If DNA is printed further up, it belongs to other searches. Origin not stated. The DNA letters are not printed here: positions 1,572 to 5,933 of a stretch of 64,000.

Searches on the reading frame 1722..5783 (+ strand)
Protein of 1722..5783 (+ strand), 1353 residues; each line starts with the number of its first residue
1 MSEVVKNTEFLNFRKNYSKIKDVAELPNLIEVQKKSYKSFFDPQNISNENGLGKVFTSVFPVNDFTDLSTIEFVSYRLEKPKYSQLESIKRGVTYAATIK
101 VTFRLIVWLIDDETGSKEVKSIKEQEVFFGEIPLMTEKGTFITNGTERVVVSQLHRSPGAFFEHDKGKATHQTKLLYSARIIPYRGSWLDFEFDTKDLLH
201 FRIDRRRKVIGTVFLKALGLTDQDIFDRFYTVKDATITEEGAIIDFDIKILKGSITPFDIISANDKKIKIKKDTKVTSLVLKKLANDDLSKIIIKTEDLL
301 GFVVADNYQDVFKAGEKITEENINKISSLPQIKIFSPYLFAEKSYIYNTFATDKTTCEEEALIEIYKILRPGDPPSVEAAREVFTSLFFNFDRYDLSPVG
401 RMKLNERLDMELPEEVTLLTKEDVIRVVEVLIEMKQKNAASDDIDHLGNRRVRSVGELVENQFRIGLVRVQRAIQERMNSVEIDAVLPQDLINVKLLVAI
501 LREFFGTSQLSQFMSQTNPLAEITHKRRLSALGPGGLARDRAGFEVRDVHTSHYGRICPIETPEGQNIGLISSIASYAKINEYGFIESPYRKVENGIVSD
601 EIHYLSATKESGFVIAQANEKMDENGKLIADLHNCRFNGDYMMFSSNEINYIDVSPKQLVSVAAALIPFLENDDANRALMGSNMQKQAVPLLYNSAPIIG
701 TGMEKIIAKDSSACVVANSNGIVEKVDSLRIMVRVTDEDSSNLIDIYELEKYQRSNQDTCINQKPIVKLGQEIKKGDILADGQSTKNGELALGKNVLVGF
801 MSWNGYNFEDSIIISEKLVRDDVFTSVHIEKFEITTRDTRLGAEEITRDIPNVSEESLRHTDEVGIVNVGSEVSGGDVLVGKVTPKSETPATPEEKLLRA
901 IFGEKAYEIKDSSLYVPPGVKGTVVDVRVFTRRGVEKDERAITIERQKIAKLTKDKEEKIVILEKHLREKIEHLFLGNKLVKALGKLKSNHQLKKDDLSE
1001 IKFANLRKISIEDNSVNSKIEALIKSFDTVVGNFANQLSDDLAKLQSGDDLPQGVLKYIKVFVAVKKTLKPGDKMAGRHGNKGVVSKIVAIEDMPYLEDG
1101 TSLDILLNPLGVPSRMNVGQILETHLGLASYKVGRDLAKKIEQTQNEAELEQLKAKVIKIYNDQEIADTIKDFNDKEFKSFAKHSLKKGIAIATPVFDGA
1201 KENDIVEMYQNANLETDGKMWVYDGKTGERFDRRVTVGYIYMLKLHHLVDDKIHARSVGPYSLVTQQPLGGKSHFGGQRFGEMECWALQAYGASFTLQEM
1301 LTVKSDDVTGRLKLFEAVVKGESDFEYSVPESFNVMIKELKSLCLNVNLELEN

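Call 63: list_cluster_members(proteins=[window:1722-5780:+, window:10449-11567:+, window:45556-46992:-, window:44895-45548:-])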
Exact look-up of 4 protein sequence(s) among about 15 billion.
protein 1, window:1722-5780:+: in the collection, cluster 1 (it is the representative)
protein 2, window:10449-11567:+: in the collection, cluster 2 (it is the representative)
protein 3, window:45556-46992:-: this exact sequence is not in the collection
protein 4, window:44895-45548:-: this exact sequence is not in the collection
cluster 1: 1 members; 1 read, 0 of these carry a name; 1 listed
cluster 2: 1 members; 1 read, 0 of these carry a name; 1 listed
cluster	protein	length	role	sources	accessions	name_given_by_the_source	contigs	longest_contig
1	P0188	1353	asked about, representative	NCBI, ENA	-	-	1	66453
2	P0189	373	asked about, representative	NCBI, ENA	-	-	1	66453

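Call 64: search_protein_families(library=ncbifam, proteins=[window:1722-5780:+], max_evalue=1e-10)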
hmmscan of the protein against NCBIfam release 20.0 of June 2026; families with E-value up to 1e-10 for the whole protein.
window:1722-5780:+ (1353 aa): 7 families
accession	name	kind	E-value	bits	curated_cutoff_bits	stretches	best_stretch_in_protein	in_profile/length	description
TIGR02013.1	rpoB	equivalog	0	1782.2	801.15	1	13-1349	4-1238/1238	DNA-directed RNA polymerase subunit beta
NF001616.1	PRK00405.1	equivalog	0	1700.5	896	1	14-1350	3-1095/1096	DNA-directed RNA polymerase subunit beta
NF011417.0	PRK14844.1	equivalog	0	1590.8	4632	2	14-1141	16-1153/2839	DNA-directed RNA polymerase subunit beta/beta'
NF007172.0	PRK09603.1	equivalog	0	1430.3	5372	1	13-1349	11-1371/2890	DNA-directed RNA polymerase subunit beta/beta'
NF006335.0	PRK08565.1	equivalog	2.2e-100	336.8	1402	4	1183-1308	927-1052/1116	DNA-directed RNA polymerase subunit B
TIGR03670.1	rpoB_arch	equivalog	3.9e-73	246.7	811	3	1183-1352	411-596/599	DNA-directed RNA polymerase subunit B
NF007175.0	PRK09606.1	equivalog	9.8e-31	106.8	355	1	420-582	305-472/496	DNA-directed RNA polymerase subunit B''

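Call 87: find_encoding_contigs(protein=window:1722-5783:+, flank=2000, max_places=3)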
Protein window:1722-5783:+ (1353 aa): no gene with exactly this product is on record in the collection.
